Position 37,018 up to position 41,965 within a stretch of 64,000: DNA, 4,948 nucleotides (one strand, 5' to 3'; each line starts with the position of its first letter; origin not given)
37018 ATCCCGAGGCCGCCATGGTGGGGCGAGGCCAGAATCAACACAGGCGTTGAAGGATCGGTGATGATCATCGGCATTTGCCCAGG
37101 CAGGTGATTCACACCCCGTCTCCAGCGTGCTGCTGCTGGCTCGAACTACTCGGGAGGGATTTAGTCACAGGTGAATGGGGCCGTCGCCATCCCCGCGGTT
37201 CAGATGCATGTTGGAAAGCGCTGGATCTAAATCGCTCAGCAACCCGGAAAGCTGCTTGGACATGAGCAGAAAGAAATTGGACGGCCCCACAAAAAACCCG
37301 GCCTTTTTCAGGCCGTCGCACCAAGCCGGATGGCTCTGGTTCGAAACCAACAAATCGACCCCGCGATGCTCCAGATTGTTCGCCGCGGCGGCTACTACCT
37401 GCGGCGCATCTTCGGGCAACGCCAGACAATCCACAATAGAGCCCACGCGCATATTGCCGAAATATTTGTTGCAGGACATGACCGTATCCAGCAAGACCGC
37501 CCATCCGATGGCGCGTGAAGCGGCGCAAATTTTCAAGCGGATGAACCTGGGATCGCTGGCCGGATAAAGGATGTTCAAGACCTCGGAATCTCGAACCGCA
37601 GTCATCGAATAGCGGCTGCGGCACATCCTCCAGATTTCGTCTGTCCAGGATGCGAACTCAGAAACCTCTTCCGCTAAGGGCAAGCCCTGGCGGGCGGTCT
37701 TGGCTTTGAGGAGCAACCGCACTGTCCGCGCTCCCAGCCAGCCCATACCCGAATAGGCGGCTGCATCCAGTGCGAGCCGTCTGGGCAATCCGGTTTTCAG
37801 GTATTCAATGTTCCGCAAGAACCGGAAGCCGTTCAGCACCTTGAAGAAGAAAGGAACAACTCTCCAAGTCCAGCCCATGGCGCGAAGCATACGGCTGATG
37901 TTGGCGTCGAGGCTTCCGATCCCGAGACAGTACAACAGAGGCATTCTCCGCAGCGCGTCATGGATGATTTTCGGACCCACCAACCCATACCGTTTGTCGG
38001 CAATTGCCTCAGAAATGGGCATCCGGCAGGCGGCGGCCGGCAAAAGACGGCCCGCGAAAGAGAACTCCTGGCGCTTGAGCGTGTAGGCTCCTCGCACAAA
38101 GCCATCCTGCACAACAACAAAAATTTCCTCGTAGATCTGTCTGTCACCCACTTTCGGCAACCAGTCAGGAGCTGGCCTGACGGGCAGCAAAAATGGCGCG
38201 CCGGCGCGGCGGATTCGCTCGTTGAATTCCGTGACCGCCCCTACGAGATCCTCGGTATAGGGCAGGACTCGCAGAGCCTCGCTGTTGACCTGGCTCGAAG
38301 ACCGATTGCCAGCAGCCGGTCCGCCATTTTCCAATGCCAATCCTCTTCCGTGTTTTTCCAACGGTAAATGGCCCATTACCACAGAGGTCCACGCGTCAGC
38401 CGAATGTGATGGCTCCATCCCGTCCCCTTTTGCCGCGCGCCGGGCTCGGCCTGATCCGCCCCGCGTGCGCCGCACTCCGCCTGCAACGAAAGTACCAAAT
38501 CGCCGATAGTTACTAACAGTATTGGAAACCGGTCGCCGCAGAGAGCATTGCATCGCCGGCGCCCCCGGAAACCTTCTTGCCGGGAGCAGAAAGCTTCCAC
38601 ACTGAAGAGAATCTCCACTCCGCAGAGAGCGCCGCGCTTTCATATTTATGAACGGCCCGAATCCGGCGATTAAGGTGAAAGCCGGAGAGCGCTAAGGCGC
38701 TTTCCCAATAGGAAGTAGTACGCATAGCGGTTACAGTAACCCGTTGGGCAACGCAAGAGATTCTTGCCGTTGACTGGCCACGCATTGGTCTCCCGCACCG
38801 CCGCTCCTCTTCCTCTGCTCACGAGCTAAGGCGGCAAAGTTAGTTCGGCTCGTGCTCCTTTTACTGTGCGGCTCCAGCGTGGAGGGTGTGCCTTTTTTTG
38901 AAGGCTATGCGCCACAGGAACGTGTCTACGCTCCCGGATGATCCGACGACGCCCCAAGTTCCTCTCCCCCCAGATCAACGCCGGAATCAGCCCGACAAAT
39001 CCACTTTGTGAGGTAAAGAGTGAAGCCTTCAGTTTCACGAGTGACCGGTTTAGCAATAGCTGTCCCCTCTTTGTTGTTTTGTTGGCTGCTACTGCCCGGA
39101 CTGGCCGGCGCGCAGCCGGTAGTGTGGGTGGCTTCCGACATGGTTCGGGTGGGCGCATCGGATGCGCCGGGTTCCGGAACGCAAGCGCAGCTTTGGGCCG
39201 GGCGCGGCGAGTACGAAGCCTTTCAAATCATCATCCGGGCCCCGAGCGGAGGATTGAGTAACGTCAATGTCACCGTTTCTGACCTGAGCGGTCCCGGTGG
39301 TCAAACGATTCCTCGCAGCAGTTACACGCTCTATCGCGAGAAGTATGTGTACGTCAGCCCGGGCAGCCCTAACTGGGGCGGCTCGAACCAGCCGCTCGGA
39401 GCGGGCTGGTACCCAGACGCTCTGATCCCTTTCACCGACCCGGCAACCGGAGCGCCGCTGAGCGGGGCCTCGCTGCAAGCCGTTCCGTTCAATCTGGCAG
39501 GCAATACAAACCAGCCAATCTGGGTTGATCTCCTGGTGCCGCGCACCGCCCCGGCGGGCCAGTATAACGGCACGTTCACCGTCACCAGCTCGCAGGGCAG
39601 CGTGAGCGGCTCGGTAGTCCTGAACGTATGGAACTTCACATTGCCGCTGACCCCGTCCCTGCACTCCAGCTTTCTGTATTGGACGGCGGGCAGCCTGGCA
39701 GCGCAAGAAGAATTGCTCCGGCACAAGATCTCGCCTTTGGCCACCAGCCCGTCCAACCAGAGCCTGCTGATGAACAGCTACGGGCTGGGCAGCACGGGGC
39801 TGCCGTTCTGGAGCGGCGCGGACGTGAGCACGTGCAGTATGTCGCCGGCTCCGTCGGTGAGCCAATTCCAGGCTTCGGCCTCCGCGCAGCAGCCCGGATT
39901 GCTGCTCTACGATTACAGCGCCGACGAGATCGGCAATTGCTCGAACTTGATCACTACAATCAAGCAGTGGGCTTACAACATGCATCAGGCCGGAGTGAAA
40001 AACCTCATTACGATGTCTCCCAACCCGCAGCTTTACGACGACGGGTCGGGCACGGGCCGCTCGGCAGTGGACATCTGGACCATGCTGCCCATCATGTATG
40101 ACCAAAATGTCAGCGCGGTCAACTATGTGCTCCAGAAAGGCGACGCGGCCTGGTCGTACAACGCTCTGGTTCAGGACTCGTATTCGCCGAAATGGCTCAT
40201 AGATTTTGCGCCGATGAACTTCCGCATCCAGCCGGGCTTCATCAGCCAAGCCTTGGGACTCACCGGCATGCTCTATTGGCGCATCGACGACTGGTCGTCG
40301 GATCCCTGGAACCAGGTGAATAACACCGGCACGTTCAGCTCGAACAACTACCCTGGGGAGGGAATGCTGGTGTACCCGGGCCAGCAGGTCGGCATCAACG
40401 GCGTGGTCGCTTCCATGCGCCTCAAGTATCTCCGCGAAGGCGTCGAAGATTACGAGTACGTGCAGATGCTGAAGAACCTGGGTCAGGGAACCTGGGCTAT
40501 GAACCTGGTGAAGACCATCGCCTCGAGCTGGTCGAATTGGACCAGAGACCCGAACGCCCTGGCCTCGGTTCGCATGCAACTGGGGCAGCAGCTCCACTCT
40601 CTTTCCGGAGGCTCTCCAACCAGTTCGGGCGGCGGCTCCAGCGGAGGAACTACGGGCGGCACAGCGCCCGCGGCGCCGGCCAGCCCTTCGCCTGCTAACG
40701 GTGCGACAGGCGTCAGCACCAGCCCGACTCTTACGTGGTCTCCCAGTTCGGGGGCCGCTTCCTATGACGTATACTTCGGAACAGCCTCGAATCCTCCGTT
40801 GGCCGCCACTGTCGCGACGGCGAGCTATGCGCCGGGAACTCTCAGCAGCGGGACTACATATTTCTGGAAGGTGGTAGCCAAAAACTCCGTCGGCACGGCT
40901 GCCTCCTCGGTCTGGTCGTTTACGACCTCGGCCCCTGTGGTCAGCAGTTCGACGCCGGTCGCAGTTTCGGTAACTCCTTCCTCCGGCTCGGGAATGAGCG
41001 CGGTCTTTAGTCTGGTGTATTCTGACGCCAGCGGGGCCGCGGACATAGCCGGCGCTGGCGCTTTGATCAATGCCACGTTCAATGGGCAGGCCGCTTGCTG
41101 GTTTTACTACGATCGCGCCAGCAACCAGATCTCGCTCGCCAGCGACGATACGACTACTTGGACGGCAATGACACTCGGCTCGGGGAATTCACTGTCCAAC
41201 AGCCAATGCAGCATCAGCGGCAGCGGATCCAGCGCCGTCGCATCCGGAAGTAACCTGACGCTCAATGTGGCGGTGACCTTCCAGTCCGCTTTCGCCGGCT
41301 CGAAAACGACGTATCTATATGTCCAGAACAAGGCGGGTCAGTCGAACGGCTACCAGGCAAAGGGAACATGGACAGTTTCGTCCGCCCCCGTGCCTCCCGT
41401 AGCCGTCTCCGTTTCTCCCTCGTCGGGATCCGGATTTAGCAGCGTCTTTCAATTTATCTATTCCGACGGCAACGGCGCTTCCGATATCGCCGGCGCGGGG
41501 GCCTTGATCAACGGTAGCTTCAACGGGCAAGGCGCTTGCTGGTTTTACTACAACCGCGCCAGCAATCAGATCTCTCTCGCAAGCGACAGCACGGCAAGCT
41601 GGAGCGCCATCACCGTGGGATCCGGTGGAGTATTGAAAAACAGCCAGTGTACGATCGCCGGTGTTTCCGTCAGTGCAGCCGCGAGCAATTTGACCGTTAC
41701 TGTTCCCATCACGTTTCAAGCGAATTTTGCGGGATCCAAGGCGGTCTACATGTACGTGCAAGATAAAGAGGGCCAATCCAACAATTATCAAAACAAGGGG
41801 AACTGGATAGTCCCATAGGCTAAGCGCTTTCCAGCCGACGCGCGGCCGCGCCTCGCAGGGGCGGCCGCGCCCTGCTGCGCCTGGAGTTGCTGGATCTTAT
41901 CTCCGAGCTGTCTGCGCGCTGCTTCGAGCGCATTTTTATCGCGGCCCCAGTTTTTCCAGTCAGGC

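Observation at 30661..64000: Composite sigma-54-wired locus: a Wzx/Wzy polysaccharide operon flanked by a PCP-based and an ACP-based tailoring operon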

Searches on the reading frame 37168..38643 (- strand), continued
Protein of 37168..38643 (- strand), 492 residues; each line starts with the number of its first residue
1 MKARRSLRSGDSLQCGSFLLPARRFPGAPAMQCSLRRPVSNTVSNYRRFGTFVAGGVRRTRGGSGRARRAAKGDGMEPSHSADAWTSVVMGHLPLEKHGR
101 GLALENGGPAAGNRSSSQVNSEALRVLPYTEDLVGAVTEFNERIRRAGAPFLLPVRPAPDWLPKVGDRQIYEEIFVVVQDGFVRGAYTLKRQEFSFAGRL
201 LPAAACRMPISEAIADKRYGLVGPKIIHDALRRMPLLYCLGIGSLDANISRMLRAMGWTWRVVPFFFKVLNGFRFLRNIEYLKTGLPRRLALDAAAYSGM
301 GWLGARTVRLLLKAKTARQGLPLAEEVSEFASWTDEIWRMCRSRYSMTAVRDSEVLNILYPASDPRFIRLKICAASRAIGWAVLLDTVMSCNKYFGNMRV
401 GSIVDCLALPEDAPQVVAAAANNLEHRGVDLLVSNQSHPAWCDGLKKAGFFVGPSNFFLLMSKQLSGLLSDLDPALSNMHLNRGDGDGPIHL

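Call 81: search_protein_families(library=pfam, proteins=[L159:185-1273:+, L159:1345-3408:+, L159:3613-4611:+, L159:4322-5800:+, L159:6011-7858:+, L159:7858-9129:+, L159:10584-11921:+, L159:12152-13507:+, L159:13806-15419:+, L159:15353-16678:+], max_evalue=0.001)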
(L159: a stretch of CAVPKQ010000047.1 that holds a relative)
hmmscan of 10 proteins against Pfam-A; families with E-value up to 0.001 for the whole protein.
L159:185-1273:+ (363 aa): 7 families
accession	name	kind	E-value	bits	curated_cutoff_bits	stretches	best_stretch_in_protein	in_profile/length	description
PF00132.30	Hexapep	-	3.6e-22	77.5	27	2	182-216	1-35/36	Bacterial transferase hexapeptide (six repeats)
PF14602.12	Hexapep_2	-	2.2e-13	50.1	27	2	201-234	2-33/34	Hexapeptide repeat of succinyl-transferase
PF22725.1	GFO_IDH_MocA_C3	-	4.7e-09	36.7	27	1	7-74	53-123/124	GFO/IDH/MocA C-terminal domain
PF25084.1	LbH_EIF2B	-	2.1e-08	34.6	54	1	176-243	38-103/105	EIF2B subunit epsilon LbH domain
PF02894.22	GFO_IDH_MocA_C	-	2.2e-06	28.1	22.9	1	7-157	50-212/218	Oxidoreductase family, C-terminal alpha/beta domain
PF25087.1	GMPPB_C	-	6.8e-05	23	39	0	212-246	4-38/110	GMPPB C-terminal domain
PF24894.1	Hexapep_GlmU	-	0.00028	21.4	23.3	0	177-227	35-83/104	GlmU-like, C-terminal hexapeptide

L159:1345-3408:+ (688 aa): 9 families
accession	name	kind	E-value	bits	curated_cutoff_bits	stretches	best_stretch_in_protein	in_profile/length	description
PF02719.21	Polysacc_synt_2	-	5.1e-112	374.3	20.2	1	331-611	1-290/293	Polysaccharide biosynthesis protein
PF01370.27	Epimerase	-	1.8e-20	73.8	20.9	1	332-546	2-235/240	NAD dependent epimerase/dehydratase family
PF13727.12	CoA_binding_3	-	1.8e-18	67.6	25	1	127-285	18-175/175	CoA-binding domain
PF16363.11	GDP_Man_Dehyd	-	5.7e-13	49.5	27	1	332-455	1-130/332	GDP-mannose 4,6 dehydratase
PF04321.23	RmlD_sub_bind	-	1.1e-11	44.8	27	1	331-499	3-157/287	RmlD substrate binding domain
PF01073.25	3Beta_HSD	-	1.2e-06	28.2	22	1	332-461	1-123/280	3-beta hydroxysteroid dehydrogenase/isomerase family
PF02254.24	TrkA_N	-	0.00016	22.4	23.8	0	191-228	2-35/116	TrkA-N domain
PF01408.29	GFO_IDH_MocA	-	0.00025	22.2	24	1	189-269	2-80/120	Oxidoreductase family, NAD-binding Rossmann fold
PF00106.31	adh_short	-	0.00089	19.2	26.6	0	329-400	1-69/195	short chain dehydrogenase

L159:3613-4611:+ (333 aa): 0 families

L159:4322-5800:+ (493 aa): 5 families
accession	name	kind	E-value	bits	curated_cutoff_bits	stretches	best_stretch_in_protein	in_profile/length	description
PF00534.26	Glycos_transf_1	-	1.4e-16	60.9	26.4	1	289-448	14-171/172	Glycosyl transferases group 1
PF13692.12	Glyco_trans_1_4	-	1.7e-14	54.7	27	1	293-435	4-142/142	Glycosyl transferases group 1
PF13524.12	Glyco_trans_1_2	-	2.4e-11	44.2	25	1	336-464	17-143/144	Glycosyl transferase-like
PF13579.12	Glyco_trans_4_4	-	3e-10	41.1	29.7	1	119-264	6-147/158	Glycosyl transferase 4-like domain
PF13439.12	Glyco_transf_4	-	2.7e-08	34.5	28.5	1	117-263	5-153/170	Glycosyltransferase Family 4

L159:6011-7858:+ (616 aa): 3 families
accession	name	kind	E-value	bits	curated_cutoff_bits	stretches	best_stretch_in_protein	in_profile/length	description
PF00501.34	AMP-binding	-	6.4e-79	265.9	29.9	1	38-381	1-383/384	AMP-binding enzyme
PF00550.31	PP-binding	-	1.3e-15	57.8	20.8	1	545-607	2-66/67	Phosphopantetheine attachment site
PF13193.12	AMP-binding_C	-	1.3e-05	26.5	24.5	1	467-516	27-76/76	AMP-binding enzyme C-terminal domain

L159:7858-9129:+ (424 aa): 1 family
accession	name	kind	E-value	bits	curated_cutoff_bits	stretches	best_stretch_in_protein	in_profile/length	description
PF00067.27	p450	-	7.7e-29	101.2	22.8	1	99-391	83-431/462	Cytochrome P450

L159:10584-11921:+ (446 aa): 1 family
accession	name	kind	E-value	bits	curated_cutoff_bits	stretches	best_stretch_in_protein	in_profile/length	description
PF01943.22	Polysacc_synt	-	1e-05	25.6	28.2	1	30-289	4-263/274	Polysaccharide biosynthesis protein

L159:12152-13507:+ (452 aa): 0 families

L159:13806-15419:+ (538 aa): 1 family
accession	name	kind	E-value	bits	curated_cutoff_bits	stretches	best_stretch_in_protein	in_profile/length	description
PF23019.1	DUF7033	-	1.1e-19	71.1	27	1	148-229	2-83/90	Family of unknown function (DUF7033)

L159:15353-16678:+ (442 aa): 2 families
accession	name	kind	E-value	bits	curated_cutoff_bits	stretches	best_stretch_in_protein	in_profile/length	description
PF13229.12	Beta_helix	-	2e-08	34.4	25.9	2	244-341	48-141/158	Right handed beta helix region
PF07602.17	DUF1565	-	1.6e-07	31.3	20.3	0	82-120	2-40/257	Protein of unknown function (DUF1565)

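Call 90: search_protein_families(library=pfam, proteins=[L091:105-629:+, L091:596-1243:+, L091:2205-2807:+, L091:2792-3247:+, L091:3247-4923:+, L091:4901-5863:+, L091:7560-9320:+, L091:9386-10426:-, L091:10402-11544:-, L091:12240-13496:+], max_evalue=0.001)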
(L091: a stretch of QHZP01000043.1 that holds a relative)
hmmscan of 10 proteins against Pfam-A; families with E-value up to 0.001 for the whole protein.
L091:105-629:+ (175 aa): 0 families

L091:596-1243:+ (216 aa): 0 families

L091:2205-2807:+ (201 aa): 1 family
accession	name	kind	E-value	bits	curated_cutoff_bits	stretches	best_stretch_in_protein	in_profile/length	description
PF00296.26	Bac_luciferase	-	1.7e-24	87.2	27.9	1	31-193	11-174/314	Luciferase-like monooxygenase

L091:2792-3247:+ (152 aa): 0 families

L091:3247-4923:+ (559 aa): 2 families
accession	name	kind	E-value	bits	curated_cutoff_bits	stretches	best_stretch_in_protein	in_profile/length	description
PF00501.34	AMP-binding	-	4e-83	279.8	29.9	1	12-382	4-384/384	AMP-binding enzyme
PF13193.12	AMP-binding_C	-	2.9e-10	41.4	24.5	1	441-517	1-76/76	AMP-binding enzyme C-terminal domain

L091:4901-5863:+ (321 aa): 2 families
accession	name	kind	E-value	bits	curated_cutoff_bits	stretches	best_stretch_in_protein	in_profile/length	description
PF00551.24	Formyl_trans_N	-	7.7e-20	71.8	26.1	1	10-178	5-177/181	Formyl transferase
PF02911.23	Formyl_trans_C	-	5.6e-08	33.3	21.1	1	213-300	7-90/100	Formyl transferase, C-terminal domain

L091:7560-9320:+ (587 aa): 3 families
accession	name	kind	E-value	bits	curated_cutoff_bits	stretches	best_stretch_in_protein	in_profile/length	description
PF13320.12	GH123_cat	-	8e-11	42.3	23.1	1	372-499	204-324/324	Glycoside hydrolase 123, catalytic domain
PF22680.2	Glyco_hydro_123_N_2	-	1e-07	32.4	27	1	61-197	18-141/142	Glycoside hydrolase 123 N-terminal domain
PF19543.5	GH123_N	-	2.5e-07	29.4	22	1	157-213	250-307/969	Glycoside hydrolase 123, N-terminal domain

L091:9386-10426:- (347 aa): 5 families
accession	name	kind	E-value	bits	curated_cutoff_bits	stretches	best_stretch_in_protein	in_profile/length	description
PF03422.21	CBM_6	-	3.9e-11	43.8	28.9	1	228-344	2-121/125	Carbohydrate binding module (family 6)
PF22704.2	CBM13-like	-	1.6e-10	41.4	30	1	264-346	6-82/82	Alpha-galactosidase, CBM13 domain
PF13320.12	GH123_cat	-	2e-09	37.7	23.1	1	46-164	215-324/324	Glycoside hydrolase 123, catalytic domain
PF16990.11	CBM_35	-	9.8e-09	36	28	1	226-333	3-106/121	Carbohydrate binding module (family 35)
PF18099.7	CBM_35_2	-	3.4e-05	24.3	23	1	247-330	14-94/112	Carbohydrate binding module (family 35)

L091:10402-11544:- (381 aa): 2 families
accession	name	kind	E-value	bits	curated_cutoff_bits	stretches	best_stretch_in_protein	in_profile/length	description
PF22680.2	Glyco_hydro_123_N_2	-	9.6e-14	51.9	27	1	109-244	21-141/142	Glycoside hydrolase 123 N-terminal domain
PF19543.5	GH123_N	-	1.9e-07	29.8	22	0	107-156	189-238/969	Glycoside hydrolase 123, N-terminal domain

L091:12240-13496:+ (419 aa): 8 families
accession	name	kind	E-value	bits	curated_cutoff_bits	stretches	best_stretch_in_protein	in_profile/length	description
PF13432.12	TPR_16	-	9.2e-16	58.4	32.7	0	48-90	1-43/65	Tetratricopeptide repeat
PF13414.12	TPR_11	-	1.1e-12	47.8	26.8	1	59-90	9-40/42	TPR repeat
PF13431.12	TPR_17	-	1.3e-12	47.3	24.4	0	69-88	4-23/34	Tetratricopeptide repeat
PF07719.23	TPR_2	-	8.4e-10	38.4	27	0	365-396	1-32/34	Tetratricopeptide repeat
PF13428.12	TPR_14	-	2.4e-09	37.4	23.5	0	59-86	16-43/44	Tetratricopeptide repeat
PF14559.12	TPR_19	-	3.4e-09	37.4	25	1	59-89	6-36/68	Tetratricopeptide repeat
PF13181.12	TPR_8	-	7.2e-06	26.2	25.7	0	366-396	2-32/34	Tetratricopeptide repeat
PF13174.12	TPR_6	-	3.2e-05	24.7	26.3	0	251-282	1-32/33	Tetratricopeptide repeat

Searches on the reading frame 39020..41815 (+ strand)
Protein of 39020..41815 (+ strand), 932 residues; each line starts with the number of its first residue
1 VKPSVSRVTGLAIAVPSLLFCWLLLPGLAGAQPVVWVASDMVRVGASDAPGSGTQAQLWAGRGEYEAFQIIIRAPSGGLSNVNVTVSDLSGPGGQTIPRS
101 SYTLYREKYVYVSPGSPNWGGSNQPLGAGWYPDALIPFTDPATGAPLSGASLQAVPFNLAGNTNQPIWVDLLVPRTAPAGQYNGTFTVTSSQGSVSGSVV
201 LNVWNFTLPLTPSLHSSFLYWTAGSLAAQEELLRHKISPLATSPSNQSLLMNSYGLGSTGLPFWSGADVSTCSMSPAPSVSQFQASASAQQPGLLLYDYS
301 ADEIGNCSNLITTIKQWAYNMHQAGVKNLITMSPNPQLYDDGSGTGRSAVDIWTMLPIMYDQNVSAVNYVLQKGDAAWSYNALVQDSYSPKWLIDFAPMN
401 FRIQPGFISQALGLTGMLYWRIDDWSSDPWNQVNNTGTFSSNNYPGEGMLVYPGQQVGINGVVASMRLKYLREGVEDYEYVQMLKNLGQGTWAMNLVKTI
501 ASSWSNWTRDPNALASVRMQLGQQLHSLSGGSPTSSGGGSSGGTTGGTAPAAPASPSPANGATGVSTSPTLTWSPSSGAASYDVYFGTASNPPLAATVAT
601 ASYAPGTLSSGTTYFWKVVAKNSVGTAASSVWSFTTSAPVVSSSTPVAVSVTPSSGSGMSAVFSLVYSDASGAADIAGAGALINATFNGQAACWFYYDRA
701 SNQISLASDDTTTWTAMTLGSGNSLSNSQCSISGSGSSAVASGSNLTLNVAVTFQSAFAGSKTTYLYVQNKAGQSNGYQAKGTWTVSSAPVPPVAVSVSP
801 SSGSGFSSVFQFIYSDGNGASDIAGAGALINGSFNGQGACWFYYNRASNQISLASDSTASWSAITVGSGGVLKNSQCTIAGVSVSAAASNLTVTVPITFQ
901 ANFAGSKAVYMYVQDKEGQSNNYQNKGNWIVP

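Call 4: search_protein_families(library=pfam, proteins=[window:39020-41815:+], max_evalue=0.01)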
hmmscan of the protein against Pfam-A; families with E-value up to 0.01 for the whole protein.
window:39020-41815:+ (932 aa): 5 families
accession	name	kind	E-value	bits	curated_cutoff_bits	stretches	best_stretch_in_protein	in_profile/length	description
PF22680.2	Glyco_hydro_123_N_2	-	9.5e-12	45.4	27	1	55-189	22-141/142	Glycoside hydrolase 123 N-terminal domain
PF13320.12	GH123_cat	-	1.2e-09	38.5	23.1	1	355-484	202-324/324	Glycoside hydrolase 123, catalytic domain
PF19543.5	GH123_N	-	1.4e-05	23.6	22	0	56-102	193-239/969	Glycoside hydrolase 123, N-terminal domain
PF01458.23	SUFBD_core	-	0.0065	16.4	27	0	700-746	68-114/232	SUF system FeS cluster assembly, SufBD core domain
PF00041.27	fn3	-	0.0084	16.7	25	0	566-633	13-81/84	Fibronectin type III domain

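Call 7: search_protein_families(library=ncbifam, proteins=[window:39020-41815:+], max_evalue=0.01)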
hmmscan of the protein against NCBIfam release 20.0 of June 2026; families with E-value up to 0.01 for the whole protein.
window:39020-41815:+ (932 aa): 0 families
